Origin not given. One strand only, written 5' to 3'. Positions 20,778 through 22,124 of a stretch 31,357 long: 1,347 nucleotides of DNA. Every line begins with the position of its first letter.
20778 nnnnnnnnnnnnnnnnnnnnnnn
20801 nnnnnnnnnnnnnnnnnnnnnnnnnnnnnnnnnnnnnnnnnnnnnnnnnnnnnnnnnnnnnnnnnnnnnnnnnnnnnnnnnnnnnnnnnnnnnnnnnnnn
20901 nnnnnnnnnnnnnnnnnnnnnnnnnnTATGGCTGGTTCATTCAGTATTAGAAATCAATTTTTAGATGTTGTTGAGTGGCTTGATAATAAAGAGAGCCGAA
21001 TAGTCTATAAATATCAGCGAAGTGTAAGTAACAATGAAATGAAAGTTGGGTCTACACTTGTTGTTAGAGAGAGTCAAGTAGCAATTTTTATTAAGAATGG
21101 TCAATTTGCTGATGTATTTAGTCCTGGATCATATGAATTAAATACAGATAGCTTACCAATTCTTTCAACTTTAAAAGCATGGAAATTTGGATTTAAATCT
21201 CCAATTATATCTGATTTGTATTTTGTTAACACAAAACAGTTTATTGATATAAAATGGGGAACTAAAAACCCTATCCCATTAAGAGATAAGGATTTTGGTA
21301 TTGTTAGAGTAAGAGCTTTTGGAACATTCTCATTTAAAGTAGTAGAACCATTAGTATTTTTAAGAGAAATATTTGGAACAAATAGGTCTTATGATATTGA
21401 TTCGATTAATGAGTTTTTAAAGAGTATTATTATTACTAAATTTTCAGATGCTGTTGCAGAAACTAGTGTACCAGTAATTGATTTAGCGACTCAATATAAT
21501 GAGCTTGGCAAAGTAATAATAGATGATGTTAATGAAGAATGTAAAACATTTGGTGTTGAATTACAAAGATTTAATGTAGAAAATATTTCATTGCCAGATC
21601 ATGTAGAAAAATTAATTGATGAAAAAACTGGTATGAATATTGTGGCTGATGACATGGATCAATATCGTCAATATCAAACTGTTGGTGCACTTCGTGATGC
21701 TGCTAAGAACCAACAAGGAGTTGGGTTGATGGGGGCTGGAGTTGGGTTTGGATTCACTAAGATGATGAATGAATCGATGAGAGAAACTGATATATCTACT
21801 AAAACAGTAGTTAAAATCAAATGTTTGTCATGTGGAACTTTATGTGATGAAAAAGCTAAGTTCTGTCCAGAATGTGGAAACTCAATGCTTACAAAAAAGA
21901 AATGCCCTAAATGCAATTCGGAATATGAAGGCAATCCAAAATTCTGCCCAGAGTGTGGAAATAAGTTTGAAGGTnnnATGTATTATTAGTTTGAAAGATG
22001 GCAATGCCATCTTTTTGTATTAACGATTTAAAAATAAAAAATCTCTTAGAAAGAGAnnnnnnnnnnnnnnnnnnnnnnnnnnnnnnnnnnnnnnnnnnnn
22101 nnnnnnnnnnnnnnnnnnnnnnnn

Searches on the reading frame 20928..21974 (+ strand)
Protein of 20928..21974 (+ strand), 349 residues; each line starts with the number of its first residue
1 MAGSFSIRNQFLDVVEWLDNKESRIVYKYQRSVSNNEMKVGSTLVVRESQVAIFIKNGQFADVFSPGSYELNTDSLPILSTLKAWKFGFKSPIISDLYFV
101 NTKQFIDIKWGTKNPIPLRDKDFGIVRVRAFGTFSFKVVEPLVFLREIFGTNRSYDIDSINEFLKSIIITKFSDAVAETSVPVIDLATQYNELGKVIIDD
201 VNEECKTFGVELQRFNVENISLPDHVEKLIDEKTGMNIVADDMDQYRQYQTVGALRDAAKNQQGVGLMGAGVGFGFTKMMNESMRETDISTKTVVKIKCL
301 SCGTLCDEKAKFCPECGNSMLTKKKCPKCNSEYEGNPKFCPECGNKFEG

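Call 3: search_protein_families(library=pfam, proteins=[window:20928-21974:+], max_evalue=1)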
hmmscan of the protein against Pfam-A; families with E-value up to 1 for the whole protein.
window:20928-21974:+ (349 aa): 16 families
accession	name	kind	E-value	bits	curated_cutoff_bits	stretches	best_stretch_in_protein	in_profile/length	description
PF13421.11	Band_7_1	-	3e-82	275.8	24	1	26-237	1-210/211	SPFH domain-Band 7 family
PF01145.31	Band_7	-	3.1e-18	66.9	23.6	1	45-246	2-170/176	SPFH domain / Band 7 family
PF12773.13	DZR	-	2.5e-09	37.6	27.3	2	299-344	1-45/45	Double zinc ribbon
PF13240.11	Zn_Ribbon_1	-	8.3e-07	29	25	2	298-319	1-22/23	zinc-ribbon domain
PF17032.10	Zn_ribbon_15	-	2.1e-06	28.9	28.9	2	296-317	52-73/73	zinc-ribbon family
PF13248.11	Zn_ribbon_3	-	0.001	18.9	27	1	296-318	2-24/26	zinc-ribbon domain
PF08772.16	Zn_ribbon_NOB1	-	0.0022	18.5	24.9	1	297-326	9-39/72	Nin one binding (NOB1) Zn-ribbon like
PF22747.2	Zn_ribbon_DUF2089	-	0.017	15.7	27.6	1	313-336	1-25/32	DUF2089 zinc ribbon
PF24460.1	DUF7575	-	0.019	14.7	28.5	1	324-348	4-28/28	Domain of unknown function (DUF7575)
PF18912.6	DZR_2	-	0.028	14.7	27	1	298-343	9-55/56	Double zinc ribbon domain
PF02150.21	Zn_ribbon_RPB9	-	0.086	13.2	25.2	1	311-334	2-32/36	RNA polymerases M/15 Kd subunit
PF07191.17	Zn_ribbon_6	-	0.094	13.2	25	0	313-348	3-40/67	Double zinc ribbon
PF01155.25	HypA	-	0.12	12.8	28.9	1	292-321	66-97/112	Hydrogenase/urease nickel incorporation, metallochaperone, hypA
PF18439.7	zf_UBZ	-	0.83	9.8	25.6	0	312-322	4-14/32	Ubiquitin-Binding Zinc Finger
PF10083.14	DUF2321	-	0.9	9.6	24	0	306-336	22-50/157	Uncharacterized protein conserved in bacteria (DUF2321)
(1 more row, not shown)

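Call 9: search_protein_families(library=ncbifam, proteins=[window:20928-21974:+], max_evalue=1)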
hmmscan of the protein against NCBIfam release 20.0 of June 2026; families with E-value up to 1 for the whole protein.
window:20928-21974:+ (349 aa): 11 families
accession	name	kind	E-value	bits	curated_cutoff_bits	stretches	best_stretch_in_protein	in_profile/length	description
NF011302.0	PRK14714.1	equivalog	0.0029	15.2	1791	1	278-346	662-731/1350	DNA-directed DNA polymerase II large subunit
NF011149.0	PRK14559.1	equivalog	0.008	14.9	374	1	297-345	2-49/642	serine/threonine phosphatase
NF003103.0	PRK04023.1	equivalog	0.012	13.2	1269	1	275-336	609-668/1125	DNA polymerase II large subunit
NF006417.0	PRK08665.1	equivalog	0.019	13.2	961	1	246-331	667-752/759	vitamin B12-dependent ribonucleotide reductase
NF041909.1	HVO_2753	equivalog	0.032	14.1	80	1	296-344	9-55/59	HVO_2753 family zinc finger protein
NF033497.1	rubre_like_arch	subfamily_domain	0.033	13.9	32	1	299-320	3-26/34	rubrerythrin-like domain-containing protein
NF049953.1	ribbon_DG_selen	exception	0.13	12.2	130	1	324-344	6-26/172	zinc ribbon-containing (seleno)protein DG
NF007349.0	PRK09840.1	equivalog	0.14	10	686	1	193-273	32-109/760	catecholate siderophore receptor Fiu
NF052237.1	biotin_BsaP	equivalog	0.19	11.8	39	1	312-346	1-35/53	biotin synthase auxiliary protein BsaP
NF005651.0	PRK07418.1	subfamily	0.21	9.7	942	1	288-319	585-616/617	acetolactate synthase large subunit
NF041913.1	HVO_2142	equivalog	0.87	9.5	90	0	308-321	9-22/48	HVO_2142 family zinc finger protein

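Call 10: search_protein_families(library=padloc, proteins=[window:20928-21974:+], max_evalue=1)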
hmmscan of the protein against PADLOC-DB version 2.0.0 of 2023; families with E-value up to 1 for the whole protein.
window:20928-21974:+ (349 aa): 0 families

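Call 23: find_homologous_proteins(query=window:20928-21974:+, max_evalue=1e-20)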
Query window:20928-21974:+ (349 aa): 6676 proteins with E <= 1e-20 among 8000 candidates; the best 120 are listed.
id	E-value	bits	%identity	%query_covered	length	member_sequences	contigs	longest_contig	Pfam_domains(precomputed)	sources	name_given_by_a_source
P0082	5.1e-234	794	100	100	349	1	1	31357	PF13240.12,PF01145.32,PF12773.14,PF17032.11,PF13421.12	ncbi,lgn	-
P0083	1.3e-115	404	52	98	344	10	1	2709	PF13240.12,PF01145.32,PF12773.14,PF17032.11,PF24463.2,PF13421.12,PF24460.2,PF13248.12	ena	-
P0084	6.0e-115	402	52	98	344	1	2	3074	PF13240.12,PF01145.32,PF12773.14,PF17032.11,PF13421.12,PF24460.2,PF13248.12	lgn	-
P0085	2.7e-114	400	45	98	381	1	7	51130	PF13240.12,PF01145.32,PF12773.14,PF17032.11,PF13421.12,PF24460.2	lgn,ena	-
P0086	1.8e-111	391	46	97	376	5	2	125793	PF13240.12,PF01145.32,PF12773.14,PF17032.11,PF13421.12,PF24460.2,PF13248.12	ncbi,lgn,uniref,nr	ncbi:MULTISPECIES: SPFH domain-containing protein [unclassified Clostridium]|uniref:SPFH domain-cont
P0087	8.0e-111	389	46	97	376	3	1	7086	PF13240.12,PF01145.32,PF12773.14,PF17032.11,PF13421.12,PF24460.2,PF13248.12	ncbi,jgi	-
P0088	1.8e-109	384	47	97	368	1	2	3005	PF18912.7,PF13240.12,PF01145.32,PF12773.14,PF17032.11,PF13421.12,PF13248.12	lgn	-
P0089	3.6e-109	383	45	98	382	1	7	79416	PF13240.12,PF01145.32,PF12773.14,PF17032.11,PF13421.12,PF13248.12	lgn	-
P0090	4.4e-109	383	51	98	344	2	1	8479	PF13240.12,PF01145.32,PF12773.14,PF13421.12,PF13248.12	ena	-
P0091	9.1e-109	382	44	98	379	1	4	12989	PF13240.12,PF01145.32,PF12773.14,PF17032.11,PF24463.2,PF13421.12,PF24460.2,PF13248.12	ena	-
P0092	9.6e-109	382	44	98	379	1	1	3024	PF13240.12,PF01145.32,PF12773.14,PF17032.11,PF24463.2,PF13421.12,PF24460.2,PF13248.12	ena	-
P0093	1.2e-108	381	44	99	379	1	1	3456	PF13240.12,PF01145.32,PF12773.14,PF17032.11,PF24463.2,PF13421.12,PF24460.2,PF13248.12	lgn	-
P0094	2.1e-108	381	45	98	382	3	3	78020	PF13240.12,PF01145.32,PF12773.14,PF17032.11,PF13421.12,PF13248.12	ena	-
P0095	2.1e-108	381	44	98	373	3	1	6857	PF18912.7,PF13240.12,PF01145.32,PF12773.14,PF17032.11,PF24463.2,PF13421.12,PF24460.2,PF13248.12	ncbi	-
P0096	3.6e-108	380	45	98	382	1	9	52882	PF13240.12,PF01145.32,PF12773.14,PF17032.11,PF13421.12,PF13248.12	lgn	-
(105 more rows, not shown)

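Call 25: find_related_loci(query=A3, collection=genome_contigs, flank=6000)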
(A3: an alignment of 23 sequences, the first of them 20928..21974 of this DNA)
Query A3 (349 aa) in genome_contigs; peptide patterns used: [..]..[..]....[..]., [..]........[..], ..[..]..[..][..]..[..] (x = any residue, [..] = any of these).
600 stretches matched a pattern (row limit reached: there are more); 598 encode a relative of the query (tblastn E <= 1e-3); the best 80 are kept; 80 distinct loci.
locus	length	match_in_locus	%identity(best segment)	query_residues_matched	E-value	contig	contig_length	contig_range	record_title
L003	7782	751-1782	45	7-346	2e-104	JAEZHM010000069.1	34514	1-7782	MAG: Bacillota bacterium isolate OH_CDB_136 k127_674759, whole genome shotgun sequence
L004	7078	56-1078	44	8-348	3e-101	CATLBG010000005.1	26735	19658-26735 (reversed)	MAG TPA_asm: uncultured Clostridia bacterium isolate MGG02817_1680015498 genome assembly, contig: ERR2136559_109, whole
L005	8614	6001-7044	42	7-346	1e-101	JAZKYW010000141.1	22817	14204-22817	MAG: Candidatus Limiplasma sp. isolate T1900045096_TC20190090.MAGScoT_cleanbin_000013 SGB_4737_k141_812482, whole genome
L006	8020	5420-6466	43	6-348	3e-100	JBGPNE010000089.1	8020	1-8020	MAG: Pyrinomonadaceae bacterium isolate OBJ_0618_7090110_221 k141_3758870_length_8020_cov_27.9907, whole genome shotgun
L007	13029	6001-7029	42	7-346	1e-99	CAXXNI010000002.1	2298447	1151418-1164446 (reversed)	MAG: Candidatus Limiplasma sp. isolate 1fba27ed-fdb6-4eb3-a4bd-d771bccc37d7 genome assembly, contig: contig_2, whole gen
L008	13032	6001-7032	43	7-346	1e-99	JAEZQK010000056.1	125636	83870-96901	MAG: Bacillota bacterium isolate OH_CFB_89 k127_1674914, whole genome shotgun sequence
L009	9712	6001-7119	41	3-349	3e-99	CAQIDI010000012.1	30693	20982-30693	MAG TPA_asm: uncultured Eubacteriales bacterium isolate MGBC117996 genome assembly, contig: MGBC117996.12, whole genome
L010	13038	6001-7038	41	7-348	5e-99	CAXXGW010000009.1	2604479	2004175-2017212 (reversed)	MAG: Candidatus Limiplasma sp. isolate db580aba-6051-46eb-9fee-97dd4b2959e1 genome assembly, contig: contig_9, whole gen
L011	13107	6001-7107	43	7-346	2e-98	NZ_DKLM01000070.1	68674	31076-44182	MAG: Clostridium sp. UBA6640 UBA6640_contig_13, whole genome shotgun sequence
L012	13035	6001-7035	43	7-348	2e-97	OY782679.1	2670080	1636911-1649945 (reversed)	MAG: Candidatus Limiplasma sp. isolate 68f417b7-702a-45c2-ac46-c3aa6b7c0892 genome assembly, chromosome: 1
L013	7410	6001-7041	45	8-347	9e-97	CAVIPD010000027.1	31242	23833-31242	bacterium isolate H07634-L1_cleanbin_000049 genome assembly, contig: Spades_H07634-L1_contig_998, whole genome shotgun s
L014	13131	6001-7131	41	6-349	8e-97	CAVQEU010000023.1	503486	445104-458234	MAG: uncultured Acidobacteriota bacterium isolate MFD09206.bin.1.160 genome assembly, contig: contig_6181, whole genome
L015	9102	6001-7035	41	7-347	2e-96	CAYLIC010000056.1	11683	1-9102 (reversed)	MAG TPA_asm: uncultured Faecalibacterium sp. isolate SRP350583_co1_318 genome assembly, contig: NODE_9333_length_11683_c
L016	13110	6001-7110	45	9-346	1e-95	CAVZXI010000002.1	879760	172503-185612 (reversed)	MAG: Pyrinomonadaceae bacterium isolate MFD04651.bin.2.22 genome assembly, contig: contig_10791, whole genome shotgun se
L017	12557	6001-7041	45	7-346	8e-102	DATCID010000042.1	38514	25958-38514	MAG TPA_asm: Ruminiclostridium sp. isolate SMAG_U7850 k141_153422, whole genome shotgun sequence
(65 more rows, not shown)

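Call 73: find_encoding_contigs(protein=P0090, flank=6000, max_places=2)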
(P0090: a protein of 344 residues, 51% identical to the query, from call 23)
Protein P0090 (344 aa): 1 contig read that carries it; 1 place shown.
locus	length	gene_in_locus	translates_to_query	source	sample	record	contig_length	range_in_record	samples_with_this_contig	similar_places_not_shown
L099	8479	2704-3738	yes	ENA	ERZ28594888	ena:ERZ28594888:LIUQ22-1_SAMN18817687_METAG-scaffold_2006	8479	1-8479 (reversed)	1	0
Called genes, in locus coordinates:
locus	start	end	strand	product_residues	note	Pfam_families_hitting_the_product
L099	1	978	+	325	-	?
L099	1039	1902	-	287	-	PF09924:LPG_synthase_C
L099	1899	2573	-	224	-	PF02223:Thymidylate_kin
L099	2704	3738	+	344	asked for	PF13421:Band_7_1, PF01145:Band_7, PF12773:DZR, PF13240:Zn_Ribbon_1 (faint), PF13248:Zn_ribbon_3 (faint)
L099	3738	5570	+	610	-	PF00128:Alpha-amylase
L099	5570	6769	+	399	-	PF00817:IMS, PF21999:IMS_HHH_1 (weak), PF11799:IMS_C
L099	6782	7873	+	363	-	PF04055:Radical_SAM, PF06969:HemN_C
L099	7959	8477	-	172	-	?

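Call 74: find_encoding_contigs(protein=P0085, flank=6000, max_places=2)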
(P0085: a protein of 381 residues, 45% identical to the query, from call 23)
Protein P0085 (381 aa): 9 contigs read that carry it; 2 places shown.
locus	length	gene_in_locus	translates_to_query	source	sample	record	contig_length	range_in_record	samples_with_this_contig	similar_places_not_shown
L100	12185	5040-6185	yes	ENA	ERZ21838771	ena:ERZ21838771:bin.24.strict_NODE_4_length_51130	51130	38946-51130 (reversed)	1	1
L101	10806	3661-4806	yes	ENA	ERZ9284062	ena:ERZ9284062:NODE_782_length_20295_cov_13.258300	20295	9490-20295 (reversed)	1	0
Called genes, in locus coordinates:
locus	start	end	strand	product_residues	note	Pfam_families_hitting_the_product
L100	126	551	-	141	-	PF22817:ApeP-like, PF07977:FabA, PF22818:ApeI-like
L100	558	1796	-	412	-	PF00109:ketoacyl-synt, PF00108:Thiolase_N (faint), PF02801:Ketoacyl-synt_C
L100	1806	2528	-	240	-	PF00106:adh_short, PF08659:KR, PF13561:adh_short_C2, PF23441:SDR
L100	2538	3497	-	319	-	PF00698:Acyl_transf_1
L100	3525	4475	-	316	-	PF00478:IMPDH (weak), PF03060:NMO, PF04481:DUF561 (weak)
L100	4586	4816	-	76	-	PF00550:PP-binding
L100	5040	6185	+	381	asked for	PF13421:Band_7_1, PF01145:Band_7, PF17032:Zn_ribbon_15 (faint), PF12773:DZR, PF13240:Zn_Ribbon_1 (faint), PF24460:DUF7575 (faint), PF12773:DZR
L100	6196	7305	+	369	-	PF12773:DZR (faint)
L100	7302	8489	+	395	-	PF07730:HisKA_3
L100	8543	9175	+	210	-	PF00072:Response_reg, PF00196:GerE, PF13936:HTH_38 (faint)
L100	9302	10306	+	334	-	-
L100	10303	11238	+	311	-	PF00005:ABC_tran, PF13304:AAA_21 (weak)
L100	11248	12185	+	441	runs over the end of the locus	PF12698:ABC2_membrane_3, PF01061:ABC2_membrane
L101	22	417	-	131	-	PF00109:ketoacyl-synt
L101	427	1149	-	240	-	PF00106:adh_short, PF08659:KR, PF13561:adh_short_C2, PF23441:SDR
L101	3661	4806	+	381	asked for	PF13421:Band_7_1, PF01145:Band_7, PF17032:Zn_ribbon_15 (faint), PF12773:DZR, PF13240:Zn_Ribbon_1 (faint), PF24460:DUF7575 (faint), PF12773:DZR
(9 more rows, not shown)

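Call 77: search_protein_families(library=phrogs, proteins=[window:20928-21974:+], max_evalue=0.01)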
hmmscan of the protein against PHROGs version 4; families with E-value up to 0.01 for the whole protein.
window:20928-21974:+ (349 aa): 3 families
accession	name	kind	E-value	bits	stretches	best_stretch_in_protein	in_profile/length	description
phrog_38469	-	unknown function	3.9e-05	24.5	1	289-346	206-262/272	-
phrog_10714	-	unknown function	0.00019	22.6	0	321-348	71-100/109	-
phrog_2546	-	unknown function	0.0013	20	0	297-323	1-27/180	-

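Call 91: search_protein_families(library=pfam, alignment_id=A7, max_evalue=0.001)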
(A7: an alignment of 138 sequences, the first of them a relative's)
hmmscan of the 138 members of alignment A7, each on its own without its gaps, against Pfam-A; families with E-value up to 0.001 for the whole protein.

A. member 1, L003:34-690:+ (219 aa): 0 families

B. families by the number of members that match (of 138 scanned): 139 families (the first 25 are shown)
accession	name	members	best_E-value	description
PF04892.17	VanZ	11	5.6e-17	VanZ like family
PF00231.24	ATP-synt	8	1.3e-104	ATP synthase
PF05816.16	TelA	3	3.5e-112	Toxic anion resistance protein (TelA)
PF10112.14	Halogen_Hydrol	3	9.7e-32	5-bromo-4-chloroindolyl phosphate hydrolysis protein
PF07992.20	Pyr_redox_2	3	1.5e-06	Pyridine nucleotide-disulphide oxidoreductase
PF03486.20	HI0933_like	2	7.4e-77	HI0933-like protein Rossmann domain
PF01266.30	DAO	2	1.4e-42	FAD dependent oxidoreductase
PF13566.11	DUF4130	2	8e-34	Domain of unknown function (DUF4130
PF00072.30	Response_reg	2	6.4e-27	Response regulator receiver domain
PF01553.26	Acyltransferase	2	3.7e-25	Acyltransferase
PF00005.33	ABC_tran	2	1.2e-21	ABC transporter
PF02518.31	HATPase_c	2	4.9e-17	Histidine kinase-, DNA gyrase B-, and HSP90-like ATPase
PF00512.31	HisKA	2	1.3e-16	His Kinase A (phospho-acceptor) domain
PF00890.30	FAD_binding_2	2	7.1e-11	FAD binding domain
PF04055.27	Radical_SAM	2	2.3e-08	Radical SAM superfamily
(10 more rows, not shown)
